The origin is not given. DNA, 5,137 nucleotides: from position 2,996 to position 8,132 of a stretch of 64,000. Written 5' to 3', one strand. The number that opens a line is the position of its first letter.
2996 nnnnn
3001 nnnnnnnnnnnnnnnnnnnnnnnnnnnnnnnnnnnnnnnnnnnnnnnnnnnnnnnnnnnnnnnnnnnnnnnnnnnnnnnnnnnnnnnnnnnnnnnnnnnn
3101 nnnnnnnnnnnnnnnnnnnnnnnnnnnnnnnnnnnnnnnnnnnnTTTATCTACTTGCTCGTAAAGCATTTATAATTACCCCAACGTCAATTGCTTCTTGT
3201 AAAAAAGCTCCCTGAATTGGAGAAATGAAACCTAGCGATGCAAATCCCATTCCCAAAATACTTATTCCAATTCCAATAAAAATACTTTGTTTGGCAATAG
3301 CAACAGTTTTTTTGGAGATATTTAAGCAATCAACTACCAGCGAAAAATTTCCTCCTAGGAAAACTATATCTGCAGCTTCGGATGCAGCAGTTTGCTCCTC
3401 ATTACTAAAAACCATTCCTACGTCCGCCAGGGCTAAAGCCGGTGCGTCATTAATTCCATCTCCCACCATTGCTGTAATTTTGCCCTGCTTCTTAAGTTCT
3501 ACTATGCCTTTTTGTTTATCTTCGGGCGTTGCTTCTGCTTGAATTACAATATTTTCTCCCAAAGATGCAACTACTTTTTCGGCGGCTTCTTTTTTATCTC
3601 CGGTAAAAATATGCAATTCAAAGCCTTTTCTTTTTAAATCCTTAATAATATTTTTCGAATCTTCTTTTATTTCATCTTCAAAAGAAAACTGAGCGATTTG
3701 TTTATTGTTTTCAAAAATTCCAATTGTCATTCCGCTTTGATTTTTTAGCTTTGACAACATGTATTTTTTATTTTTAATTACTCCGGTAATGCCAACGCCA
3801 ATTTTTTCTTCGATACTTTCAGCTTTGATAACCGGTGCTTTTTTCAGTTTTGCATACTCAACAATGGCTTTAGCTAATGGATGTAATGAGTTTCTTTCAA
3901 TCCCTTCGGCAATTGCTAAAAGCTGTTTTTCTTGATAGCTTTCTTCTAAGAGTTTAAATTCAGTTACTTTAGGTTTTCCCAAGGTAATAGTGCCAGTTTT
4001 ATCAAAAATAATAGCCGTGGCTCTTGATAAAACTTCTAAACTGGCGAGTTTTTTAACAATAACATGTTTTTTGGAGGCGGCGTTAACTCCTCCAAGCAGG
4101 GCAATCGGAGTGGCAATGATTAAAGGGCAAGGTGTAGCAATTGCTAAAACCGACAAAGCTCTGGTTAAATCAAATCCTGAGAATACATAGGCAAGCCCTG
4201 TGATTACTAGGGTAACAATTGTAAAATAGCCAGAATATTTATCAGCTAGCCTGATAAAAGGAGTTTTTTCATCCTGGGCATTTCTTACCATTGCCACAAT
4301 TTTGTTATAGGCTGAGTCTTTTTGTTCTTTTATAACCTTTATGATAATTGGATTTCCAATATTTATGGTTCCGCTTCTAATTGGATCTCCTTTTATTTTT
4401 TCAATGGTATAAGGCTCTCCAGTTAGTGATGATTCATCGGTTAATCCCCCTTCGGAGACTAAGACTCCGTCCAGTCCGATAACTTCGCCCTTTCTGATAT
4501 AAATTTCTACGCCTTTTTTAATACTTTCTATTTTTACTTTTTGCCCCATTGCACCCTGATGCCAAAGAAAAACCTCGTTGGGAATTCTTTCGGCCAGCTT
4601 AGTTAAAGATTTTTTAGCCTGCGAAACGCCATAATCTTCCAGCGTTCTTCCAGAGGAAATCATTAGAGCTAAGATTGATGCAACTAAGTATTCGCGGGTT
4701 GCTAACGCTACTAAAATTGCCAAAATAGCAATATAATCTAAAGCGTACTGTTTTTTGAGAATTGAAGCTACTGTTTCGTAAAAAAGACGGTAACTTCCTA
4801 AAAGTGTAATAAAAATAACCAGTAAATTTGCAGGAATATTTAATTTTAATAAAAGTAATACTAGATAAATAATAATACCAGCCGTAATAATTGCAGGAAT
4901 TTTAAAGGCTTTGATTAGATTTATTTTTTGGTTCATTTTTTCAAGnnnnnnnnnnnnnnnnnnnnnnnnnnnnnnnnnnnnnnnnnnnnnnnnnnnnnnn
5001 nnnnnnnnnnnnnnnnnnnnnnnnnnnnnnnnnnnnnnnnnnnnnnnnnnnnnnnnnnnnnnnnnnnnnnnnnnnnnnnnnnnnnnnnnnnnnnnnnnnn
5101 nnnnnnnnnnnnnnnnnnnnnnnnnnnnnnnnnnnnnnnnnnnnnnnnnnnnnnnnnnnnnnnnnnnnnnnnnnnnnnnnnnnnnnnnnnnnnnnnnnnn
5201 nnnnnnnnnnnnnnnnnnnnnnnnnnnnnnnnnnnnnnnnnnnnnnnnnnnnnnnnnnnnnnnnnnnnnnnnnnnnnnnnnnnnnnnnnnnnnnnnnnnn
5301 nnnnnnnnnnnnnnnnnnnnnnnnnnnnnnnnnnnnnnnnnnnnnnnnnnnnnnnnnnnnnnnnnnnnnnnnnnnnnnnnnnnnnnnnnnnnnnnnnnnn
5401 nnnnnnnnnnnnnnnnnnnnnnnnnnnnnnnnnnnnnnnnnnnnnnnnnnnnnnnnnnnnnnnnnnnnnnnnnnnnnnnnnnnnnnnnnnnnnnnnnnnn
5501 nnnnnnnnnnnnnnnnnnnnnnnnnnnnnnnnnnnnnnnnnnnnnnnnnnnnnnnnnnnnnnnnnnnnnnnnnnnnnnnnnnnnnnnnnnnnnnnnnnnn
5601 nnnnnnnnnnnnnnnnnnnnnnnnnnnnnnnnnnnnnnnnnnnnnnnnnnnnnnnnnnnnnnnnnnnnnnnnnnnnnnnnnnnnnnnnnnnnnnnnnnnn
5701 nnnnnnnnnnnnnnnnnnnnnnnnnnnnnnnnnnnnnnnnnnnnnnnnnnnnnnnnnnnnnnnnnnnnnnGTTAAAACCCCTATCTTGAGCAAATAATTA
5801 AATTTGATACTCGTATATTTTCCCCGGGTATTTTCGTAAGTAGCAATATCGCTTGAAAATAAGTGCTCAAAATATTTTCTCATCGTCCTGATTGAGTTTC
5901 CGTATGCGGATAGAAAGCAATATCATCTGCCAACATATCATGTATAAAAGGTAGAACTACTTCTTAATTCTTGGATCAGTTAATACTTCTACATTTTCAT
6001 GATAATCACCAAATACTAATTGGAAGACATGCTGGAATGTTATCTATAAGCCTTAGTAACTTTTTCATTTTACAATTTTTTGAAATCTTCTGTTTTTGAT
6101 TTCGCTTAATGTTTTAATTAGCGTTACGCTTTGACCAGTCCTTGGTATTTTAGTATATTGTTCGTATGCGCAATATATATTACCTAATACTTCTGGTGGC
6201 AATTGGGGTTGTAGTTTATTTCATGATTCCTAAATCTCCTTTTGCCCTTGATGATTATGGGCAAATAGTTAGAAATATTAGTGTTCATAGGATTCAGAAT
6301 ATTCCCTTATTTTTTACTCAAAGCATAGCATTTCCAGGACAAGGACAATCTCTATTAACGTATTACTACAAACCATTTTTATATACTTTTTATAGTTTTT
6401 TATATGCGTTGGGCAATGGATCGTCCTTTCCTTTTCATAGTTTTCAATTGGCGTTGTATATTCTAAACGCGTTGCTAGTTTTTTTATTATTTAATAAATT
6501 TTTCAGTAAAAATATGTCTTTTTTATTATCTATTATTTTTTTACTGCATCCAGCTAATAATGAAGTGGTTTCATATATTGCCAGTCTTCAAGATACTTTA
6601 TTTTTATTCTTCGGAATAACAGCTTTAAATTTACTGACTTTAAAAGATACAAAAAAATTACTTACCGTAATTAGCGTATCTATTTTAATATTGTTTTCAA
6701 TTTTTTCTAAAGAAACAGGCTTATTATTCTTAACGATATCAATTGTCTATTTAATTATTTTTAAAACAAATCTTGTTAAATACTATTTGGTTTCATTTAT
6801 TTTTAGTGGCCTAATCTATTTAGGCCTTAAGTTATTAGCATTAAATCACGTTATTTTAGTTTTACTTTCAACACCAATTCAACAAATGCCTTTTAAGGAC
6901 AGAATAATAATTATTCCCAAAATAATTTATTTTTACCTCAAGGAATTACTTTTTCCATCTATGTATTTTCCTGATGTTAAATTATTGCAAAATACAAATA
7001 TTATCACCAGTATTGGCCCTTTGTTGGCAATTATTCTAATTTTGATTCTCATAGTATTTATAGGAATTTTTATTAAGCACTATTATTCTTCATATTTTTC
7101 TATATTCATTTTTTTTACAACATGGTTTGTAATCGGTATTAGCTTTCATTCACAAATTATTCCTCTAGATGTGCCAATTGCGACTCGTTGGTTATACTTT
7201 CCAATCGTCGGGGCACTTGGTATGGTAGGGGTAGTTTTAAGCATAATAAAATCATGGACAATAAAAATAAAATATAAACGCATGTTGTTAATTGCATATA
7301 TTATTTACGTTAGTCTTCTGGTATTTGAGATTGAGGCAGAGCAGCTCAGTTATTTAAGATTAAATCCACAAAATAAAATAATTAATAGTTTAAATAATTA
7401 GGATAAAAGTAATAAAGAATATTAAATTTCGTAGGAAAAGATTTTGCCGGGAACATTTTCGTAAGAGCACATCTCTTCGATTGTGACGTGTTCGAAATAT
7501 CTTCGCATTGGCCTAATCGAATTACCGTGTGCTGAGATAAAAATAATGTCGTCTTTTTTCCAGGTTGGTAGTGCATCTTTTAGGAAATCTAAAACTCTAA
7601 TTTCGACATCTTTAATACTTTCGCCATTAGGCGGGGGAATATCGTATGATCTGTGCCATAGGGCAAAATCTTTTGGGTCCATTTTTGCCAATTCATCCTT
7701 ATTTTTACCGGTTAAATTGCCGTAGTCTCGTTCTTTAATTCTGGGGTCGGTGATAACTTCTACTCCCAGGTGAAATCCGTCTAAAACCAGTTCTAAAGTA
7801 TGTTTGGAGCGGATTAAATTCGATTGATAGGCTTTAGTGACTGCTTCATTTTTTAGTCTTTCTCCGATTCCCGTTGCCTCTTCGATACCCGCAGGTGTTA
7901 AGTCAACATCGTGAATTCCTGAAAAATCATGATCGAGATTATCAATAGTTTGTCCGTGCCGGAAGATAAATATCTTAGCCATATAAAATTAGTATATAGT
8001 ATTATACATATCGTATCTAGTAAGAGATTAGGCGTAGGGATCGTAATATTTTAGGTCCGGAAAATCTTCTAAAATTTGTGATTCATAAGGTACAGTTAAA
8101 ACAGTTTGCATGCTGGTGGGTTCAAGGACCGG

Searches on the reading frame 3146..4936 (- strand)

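Call 107: search_protein_families(library=pfam, proteins=[window:3146-4936:-], max_evalue=0.001)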
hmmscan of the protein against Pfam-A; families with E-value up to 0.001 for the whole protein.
window:3146-4936:- (596 aa): 2 families
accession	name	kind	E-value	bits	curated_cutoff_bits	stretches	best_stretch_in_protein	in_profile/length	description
PF00122.25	E1-E2_ATPase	-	4.4e-36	124.5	28.1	1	131-290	15-181/181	E1-E2 ATPase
PF00702.32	Hydrolase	-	5.1e-28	99.2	26.4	1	308-505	3-191/191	haloacid dehalogenase-like hydrolase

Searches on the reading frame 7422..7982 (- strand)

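Call 26: search_protein_families(library=pfam, proteins=[window:7422-7982:-], max_evalue=0.01)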
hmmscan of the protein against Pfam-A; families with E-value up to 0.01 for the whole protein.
window:7422-7982:- (186 aa): 1 family
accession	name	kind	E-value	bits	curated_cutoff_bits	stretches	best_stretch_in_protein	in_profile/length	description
PF00300.27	His_Phos_1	-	2.3e-36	125.8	21.7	1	4-174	1-169/194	Histidine phosphatase superfamily (branch 1)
